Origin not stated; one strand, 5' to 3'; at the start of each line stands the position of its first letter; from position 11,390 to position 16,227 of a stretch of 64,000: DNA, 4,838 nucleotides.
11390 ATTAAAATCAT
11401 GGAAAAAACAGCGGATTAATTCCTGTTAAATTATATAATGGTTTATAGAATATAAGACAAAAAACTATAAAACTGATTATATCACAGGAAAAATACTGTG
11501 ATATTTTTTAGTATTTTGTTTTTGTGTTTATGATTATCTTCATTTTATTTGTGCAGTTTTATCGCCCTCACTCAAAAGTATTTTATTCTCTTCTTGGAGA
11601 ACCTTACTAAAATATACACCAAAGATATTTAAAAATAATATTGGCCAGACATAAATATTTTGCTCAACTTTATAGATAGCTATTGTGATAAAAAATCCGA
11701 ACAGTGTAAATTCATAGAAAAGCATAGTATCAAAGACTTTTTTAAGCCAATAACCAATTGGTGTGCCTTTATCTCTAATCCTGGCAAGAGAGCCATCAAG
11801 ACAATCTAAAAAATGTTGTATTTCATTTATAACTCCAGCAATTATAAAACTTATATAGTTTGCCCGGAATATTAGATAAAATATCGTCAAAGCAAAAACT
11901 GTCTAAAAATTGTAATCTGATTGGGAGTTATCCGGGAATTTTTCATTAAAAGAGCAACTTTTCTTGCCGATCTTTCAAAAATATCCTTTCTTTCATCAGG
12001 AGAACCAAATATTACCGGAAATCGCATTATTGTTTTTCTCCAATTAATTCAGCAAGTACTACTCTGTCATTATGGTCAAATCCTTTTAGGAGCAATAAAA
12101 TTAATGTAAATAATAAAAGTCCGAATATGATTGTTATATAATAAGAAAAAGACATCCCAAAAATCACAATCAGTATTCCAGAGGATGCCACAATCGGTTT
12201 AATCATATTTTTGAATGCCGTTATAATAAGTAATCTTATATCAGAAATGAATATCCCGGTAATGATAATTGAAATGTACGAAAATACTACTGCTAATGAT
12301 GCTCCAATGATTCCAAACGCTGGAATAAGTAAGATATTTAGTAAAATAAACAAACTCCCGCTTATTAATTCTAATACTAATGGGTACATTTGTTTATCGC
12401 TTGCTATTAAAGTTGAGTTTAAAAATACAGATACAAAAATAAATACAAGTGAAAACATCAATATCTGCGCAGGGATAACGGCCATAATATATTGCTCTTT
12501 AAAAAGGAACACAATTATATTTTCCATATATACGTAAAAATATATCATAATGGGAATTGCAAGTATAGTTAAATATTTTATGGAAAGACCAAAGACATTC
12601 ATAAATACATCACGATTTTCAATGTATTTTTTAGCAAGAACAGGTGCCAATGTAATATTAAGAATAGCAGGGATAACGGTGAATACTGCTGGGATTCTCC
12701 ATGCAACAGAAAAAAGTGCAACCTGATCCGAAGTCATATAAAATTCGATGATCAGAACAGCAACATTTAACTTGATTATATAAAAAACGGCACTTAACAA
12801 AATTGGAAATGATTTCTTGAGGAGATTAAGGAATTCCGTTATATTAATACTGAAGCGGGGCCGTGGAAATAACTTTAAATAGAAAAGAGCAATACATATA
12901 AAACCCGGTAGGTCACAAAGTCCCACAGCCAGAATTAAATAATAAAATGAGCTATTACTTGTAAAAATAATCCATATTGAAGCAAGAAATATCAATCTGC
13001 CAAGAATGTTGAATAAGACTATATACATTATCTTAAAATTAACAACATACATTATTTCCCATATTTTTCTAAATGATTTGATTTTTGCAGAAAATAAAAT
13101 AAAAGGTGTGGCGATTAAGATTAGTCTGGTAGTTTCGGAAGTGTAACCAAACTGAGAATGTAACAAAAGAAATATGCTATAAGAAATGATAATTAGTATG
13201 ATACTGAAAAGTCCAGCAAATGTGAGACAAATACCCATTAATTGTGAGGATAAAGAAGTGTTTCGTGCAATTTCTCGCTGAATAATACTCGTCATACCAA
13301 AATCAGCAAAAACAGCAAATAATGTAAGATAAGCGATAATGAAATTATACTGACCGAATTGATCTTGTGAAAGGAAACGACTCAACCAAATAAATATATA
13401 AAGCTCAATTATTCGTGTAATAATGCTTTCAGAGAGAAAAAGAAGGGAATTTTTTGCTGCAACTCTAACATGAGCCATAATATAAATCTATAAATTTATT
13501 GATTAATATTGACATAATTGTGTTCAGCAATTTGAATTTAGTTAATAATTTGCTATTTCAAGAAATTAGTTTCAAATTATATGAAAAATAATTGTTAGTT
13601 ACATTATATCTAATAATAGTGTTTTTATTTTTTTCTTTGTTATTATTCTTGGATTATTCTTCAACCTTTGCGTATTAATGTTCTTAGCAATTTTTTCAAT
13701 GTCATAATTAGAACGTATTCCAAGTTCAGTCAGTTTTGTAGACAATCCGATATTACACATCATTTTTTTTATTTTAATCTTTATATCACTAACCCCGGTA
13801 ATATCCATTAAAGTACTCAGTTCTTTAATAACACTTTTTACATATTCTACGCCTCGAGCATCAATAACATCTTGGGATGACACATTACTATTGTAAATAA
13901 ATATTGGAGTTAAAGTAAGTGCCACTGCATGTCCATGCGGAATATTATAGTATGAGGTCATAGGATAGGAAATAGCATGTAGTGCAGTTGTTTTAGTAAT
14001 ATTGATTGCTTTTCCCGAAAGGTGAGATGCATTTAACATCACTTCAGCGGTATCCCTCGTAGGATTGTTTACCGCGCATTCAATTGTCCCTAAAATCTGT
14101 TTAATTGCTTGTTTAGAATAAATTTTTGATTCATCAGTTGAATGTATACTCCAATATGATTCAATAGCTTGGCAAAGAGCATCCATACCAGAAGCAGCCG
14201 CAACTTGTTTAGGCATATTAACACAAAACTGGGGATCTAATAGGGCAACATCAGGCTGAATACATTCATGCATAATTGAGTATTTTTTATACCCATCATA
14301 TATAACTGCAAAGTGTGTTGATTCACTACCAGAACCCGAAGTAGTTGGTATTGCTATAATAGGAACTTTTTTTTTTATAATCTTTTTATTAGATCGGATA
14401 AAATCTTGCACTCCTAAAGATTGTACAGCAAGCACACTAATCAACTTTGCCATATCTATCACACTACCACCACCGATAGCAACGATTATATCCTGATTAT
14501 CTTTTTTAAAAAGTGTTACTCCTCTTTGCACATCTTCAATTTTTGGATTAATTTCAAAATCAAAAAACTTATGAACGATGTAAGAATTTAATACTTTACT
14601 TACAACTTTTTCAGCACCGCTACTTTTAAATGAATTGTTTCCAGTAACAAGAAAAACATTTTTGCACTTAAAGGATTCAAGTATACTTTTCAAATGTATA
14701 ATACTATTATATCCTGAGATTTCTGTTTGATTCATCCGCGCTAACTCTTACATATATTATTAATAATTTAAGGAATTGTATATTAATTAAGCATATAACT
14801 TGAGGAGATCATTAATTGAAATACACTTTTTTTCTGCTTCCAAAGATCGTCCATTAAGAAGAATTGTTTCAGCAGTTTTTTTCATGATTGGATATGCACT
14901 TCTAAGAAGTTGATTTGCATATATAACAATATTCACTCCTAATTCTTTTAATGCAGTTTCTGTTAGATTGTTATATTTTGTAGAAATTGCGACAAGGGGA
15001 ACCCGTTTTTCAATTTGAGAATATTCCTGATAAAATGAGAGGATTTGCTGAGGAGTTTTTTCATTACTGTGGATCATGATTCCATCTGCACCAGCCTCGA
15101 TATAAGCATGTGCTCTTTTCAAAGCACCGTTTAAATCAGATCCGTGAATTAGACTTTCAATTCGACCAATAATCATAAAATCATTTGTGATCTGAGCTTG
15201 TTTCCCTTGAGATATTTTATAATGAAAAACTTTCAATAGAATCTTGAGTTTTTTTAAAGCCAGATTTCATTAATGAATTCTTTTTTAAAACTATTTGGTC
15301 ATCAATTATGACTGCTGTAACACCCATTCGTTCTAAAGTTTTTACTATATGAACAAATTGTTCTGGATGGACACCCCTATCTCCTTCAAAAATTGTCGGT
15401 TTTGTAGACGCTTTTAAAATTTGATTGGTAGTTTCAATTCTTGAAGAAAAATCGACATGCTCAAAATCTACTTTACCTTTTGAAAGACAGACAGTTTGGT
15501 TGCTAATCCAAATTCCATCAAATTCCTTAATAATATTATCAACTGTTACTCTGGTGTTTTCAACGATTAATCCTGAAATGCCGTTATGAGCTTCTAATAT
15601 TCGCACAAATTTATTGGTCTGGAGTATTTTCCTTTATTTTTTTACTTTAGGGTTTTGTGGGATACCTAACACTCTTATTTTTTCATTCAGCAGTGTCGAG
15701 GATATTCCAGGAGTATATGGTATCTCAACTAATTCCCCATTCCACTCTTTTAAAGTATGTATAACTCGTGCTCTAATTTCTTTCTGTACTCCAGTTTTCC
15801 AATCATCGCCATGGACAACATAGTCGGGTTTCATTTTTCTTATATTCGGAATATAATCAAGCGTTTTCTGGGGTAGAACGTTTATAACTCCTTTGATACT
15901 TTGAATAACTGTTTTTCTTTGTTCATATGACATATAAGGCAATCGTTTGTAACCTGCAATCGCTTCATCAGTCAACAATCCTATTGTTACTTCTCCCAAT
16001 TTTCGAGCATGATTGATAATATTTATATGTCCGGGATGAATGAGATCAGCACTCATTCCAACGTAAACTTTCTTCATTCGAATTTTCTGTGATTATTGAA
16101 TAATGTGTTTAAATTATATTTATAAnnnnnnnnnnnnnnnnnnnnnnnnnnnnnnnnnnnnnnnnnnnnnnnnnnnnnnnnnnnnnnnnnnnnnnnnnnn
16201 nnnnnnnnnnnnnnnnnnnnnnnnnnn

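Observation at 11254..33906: A ~22-kb low-GC island encodes a polyprenyl-phosphate-sugar based extracytoplasmic glycosylation system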

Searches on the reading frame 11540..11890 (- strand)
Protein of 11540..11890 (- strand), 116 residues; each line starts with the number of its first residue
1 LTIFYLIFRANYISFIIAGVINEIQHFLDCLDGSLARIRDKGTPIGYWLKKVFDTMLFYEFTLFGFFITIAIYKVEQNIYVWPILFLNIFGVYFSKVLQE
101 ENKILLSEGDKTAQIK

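Call 4: search_protein_families(library=pfam, proteins=[window:11540-11890:-], max_evalue=0.01)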
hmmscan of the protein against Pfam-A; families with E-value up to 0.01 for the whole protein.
window:11540-11890:- (116 aa): 1 family
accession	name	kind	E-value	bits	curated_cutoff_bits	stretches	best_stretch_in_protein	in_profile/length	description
PF01066.26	CDP-OH_P_transf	-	1.5e-06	29.1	22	1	3-84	18-92/152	CDP-alcohol phosphatidyltransferase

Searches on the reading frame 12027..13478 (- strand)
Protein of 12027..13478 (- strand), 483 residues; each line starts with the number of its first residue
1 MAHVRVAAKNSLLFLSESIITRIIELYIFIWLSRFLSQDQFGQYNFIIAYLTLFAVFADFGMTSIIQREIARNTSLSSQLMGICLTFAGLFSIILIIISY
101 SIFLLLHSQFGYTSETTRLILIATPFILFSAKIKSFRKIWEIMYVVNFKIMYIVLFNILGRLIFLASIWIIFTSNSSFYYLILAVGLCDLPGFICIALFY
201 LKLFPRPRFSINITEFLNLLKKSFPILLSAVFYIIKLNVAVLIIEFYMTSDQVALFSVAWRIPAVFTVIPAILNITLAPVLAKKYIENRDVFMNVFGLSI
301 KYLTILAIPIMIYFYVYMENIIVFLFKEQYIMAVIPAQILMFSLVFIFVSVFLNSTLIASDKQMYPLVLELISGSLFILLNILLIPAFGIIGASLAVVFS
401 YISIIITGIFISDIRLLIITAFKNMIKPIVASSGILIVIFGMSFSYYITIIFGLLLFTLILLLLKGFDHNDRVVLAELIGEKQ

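Call 4: search_protein_families(library=pfam, proteins=[window:12027-13478:-], max_evalue=0.01)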
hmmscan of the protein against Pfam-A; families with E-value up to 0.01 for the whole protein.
window:12027-13478:- (483 aa): 2 families
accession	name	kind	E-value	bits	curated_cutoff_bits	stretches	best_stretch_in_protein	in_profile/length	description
PF01943.22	Polysacc_synt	-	6.6e-13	49.2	28.2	1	8-283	2-272/274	Polysaccharide biosynthesis protein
PF13440.11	Polysacc_synt_3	-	1.4e-11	44.6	23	1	32-334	2-292/293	Polysaccharide biosynthesis protein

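Call 29: search_protein_families(library=ncbifam, proteins=[window:12027-13478:-], max_evalue=0.001)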
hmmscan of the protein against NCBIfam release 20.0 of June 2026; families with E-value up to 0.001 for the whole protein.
window:12027-13478:- (483 aa): 1 family
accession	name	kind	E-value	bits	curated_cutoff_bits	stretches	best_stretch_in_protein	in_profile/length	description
NF041871.1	Wzx_EPS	equivalog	4.7e-12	45.4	800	1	9-412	4-399/492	exopolysaccharide biosynthesis flippase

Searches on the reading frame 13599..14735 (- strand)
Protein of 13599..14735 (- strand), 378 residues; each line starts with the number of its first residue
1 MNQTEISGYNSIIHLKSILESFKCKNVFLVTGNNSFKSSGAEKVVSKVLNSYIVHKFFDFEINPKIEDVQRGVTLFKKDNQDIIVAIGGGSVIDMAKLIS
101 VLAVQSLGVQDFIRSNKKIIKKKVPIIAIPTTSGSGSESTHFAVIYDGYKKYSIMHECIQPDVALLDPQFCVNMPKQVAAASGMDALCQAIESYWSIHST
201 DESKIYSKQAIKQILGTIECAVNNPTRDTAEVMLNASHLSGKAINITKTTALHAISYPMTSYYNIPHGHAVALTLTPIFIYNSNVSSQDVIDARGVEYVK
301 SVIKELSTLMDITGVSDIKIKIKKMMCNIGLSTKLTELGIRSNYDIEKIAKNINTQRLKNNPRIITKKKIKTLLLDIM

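Call 4: search_protein_families(library=pfam, proteins=[window:13599-14735:-], max_evalue=0.01)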
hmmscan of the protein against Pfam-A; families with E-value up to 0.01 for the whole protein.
window:13599-14735:- (378 aa): 3 families
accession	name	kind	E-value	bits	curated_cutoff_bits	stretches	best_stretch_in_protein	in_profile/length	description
PF00465.25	Fe-ADH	-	3.4e-43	147.6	31.3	1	6-168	5-168/168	Iron-containing alcohol dehydrogenase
PF25137.1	ADH_Fe_C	-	2.1e-30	106.3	27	1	180-376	2-192/194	Fe-containing alcohol dehydrogenase family, C-terminal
PF13685.12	Fe-ADH_2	-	1.7e-12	48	28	1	9-102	4-96/149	Iron-containing alcohol dehydrogenase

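Call 29: search_protein_families(library=ncbifam, proteins=[window:13599-14735:-], max_evalue=0.001)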
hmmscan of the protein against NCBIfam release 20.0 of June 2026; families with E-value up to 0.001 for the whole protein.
window:13599-14735:- (378 aa): 17 families
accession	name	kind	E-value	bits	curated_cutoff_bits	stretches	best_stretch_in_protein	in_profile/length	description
NF041833.1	Fe_ADH_ErcA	equivalog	9.7e-54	182.9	550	1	7-373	13-377/382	alcohol dehydrogenase-like regulatory protein ErcA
NF010378.0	PRK13805.1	equivalog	2.5e-53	181.1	951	1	19-376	476-862/872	bifunctional acetaldehyde-CoA/alcohol dehydrogenase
TIGR02638.1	lactal_redase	equivalog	3.6e-53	180.7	523.15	1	2-373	7-378/379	lactaldehyde reductase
TIGR03405.1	Phn_Fe-ADH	equivalog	3e-51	174.3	423.7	1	23-360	22-351/355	iron-containing alcohol dehydrogenase PsrA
NF007911.0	PRK10624.1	equivalog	1.4e-48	165.8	537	1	1-374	7-378/382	lactaldehyde reductase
NF053866.1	CholDhdGbsBBac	equivalog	5.5e-45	153.6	550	1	7-372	20-385/392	choline dehydrogenase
NF058672.1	4HyButDHCUPNE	equivalog_domain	5.9e-45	154.1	500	1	9-375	14-375/378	4-hydroxybutyrate dehydrogenase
NF007363.0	PRK09860.1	equivalog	5.9e-42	144.2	581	1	6-353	13-357/383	L-threonine dehydrogenase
NF050025.1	SulfAcetaldRedSarD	equivalog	5.8e-41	140.6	700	1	7-374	13-381/385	sulfoacetaldehyde reductase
NF011998.0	PRK15454.1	equivalog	1.1e-35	123.1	556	1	63-373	89-390/395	ethanolamine utilization ethanol dehydrogenase EutG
TIGR04266.1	NDMA_methanol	equivalog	1.7e-22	79.8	625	1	41-284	54-305/420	NDMA-dependent methanol dehydrogenase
NF011717.0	PRK15138.1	equivalog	2.2e-22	79.7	645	1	26-352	31-359/387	alcohol dehydrogenase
NF041822.1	daptide_DH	equivalog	1.6e-19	70.1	300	1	79-241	53-226/363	daptide-type RiPP biosynthesis dehydogenase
NF006941.0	PRK09423.1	subfamily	1.5e-15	56.9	336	1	6-203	12-189/367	glycerol dehydrogenase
NF002022.0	PRK00843.1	equivalog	1.6e-09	37.2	413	1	7-101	16-108/350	NAD(P)-dependent glycerol-1-phosphate dehydrogenase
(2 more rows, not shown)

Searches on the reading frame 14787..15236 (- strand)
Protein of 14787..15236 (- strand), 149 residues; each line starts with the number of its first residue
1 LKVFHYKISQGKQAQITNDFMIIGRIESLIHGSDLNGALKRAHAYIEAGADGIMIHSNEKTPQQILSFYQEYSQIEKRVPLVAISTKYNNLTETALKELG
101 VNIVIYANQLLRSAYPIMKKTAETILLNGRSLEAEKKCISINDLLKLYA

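Call 4: search_protein_families(library=pfam, proteins=[window:14787-15236:-], max_evalue=0.01)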
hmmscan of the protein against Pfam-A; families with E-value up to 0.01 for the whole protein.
window:14787-15236:- (149 aa): 1 family
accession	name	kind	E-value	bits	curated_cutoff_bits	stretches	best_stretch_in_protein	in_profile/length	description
PF13714.12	PEP_mutase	-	1e-25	91.2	31.5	1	4-126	121-240/240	Phosphoenolpyruvate phosphomutase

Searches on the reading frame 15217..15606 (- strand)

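Call 4: search_protein_families(library=pfam, proteins=[window:15217-15606:-], max_evalue=0.01)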
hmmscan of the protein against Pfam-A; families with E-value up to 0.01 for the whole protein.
window:15217-15606:- (129 aa): 1 family
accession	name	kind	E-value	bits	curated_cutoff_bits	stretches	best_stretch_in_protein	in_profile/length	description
PF13714.12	PEP_mutase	-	1.4e-14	54.7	31.5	1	3-110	13-113/240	Phosphoenolpyruvate phosphomutase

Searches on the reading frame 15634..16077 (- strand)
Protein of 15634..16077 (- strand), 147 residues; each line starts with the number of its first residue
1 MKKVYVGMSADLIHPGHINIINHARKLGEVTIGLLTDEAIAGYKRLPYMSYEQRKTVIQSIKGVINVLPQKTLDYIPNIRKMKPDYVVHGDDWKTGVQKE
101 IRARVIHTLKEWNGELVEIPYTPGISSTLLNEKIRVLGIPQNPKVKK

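Call 4: search_protein_families(library=pfam, proteins=[window:15634-16077:-], max_evalue=0.01)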
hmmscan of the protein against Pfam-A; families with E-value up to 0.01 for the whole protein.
window:15634-16077:- (147 aa): 2 families
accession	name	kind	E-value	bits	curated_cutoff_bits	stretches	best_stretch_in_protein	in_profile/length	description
PF01467.32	CTP_transf_like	-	3e-16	60.3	21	1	9-131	5-131/133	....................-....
PF06574.18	FAD_syn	-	0.0082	16.4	27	0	74-112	96-136/158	FAD synthetase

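Call 29: search_protein_families(library=ncbifam, proteins=[window:15634-16077:-], max_evalue=0.001)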
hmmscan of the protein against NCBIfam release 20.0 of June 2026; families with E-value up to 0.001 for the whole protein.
window:15634-16077:- (147 aa): 5 families
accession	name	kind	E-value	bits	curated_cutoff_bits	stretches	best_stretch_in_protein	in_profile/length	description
TIGR01518.1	g3p_cytidyltrns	equivalog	6.3e-16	58.6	165.4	1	9-132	6-123/125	glycerol-3-phosphate cytidylyltransferase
TIGR00125.1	cyt_tran_rel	domain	3.4e-15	56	27.7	1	4-66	2-64/65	adenylyltransferase/cytidyltransferase family protein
TIGR02199.1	rfaE_dom_II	equivalog_domain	1.2e-13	51.2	181.5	1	10-135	20-143/144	D-glycero-beta-D-manno-heptose 1-phosphate adenylyltransferase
NF001985.0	PRK00777.1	subfamily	5e-09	36.4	104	1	1-60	4-64/157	pantetheine-phosphate adenylyltransferase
NF008454.0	PRK11316.1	equivalog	1.5e-07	30.4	521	1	10-135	349-472/475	bifunctional D-glycero-beta-D-manno-heptose-7-phosphate kinase/D-glycero-beta-D-manno-heptose 1-phosphate adenylyltransferase HldE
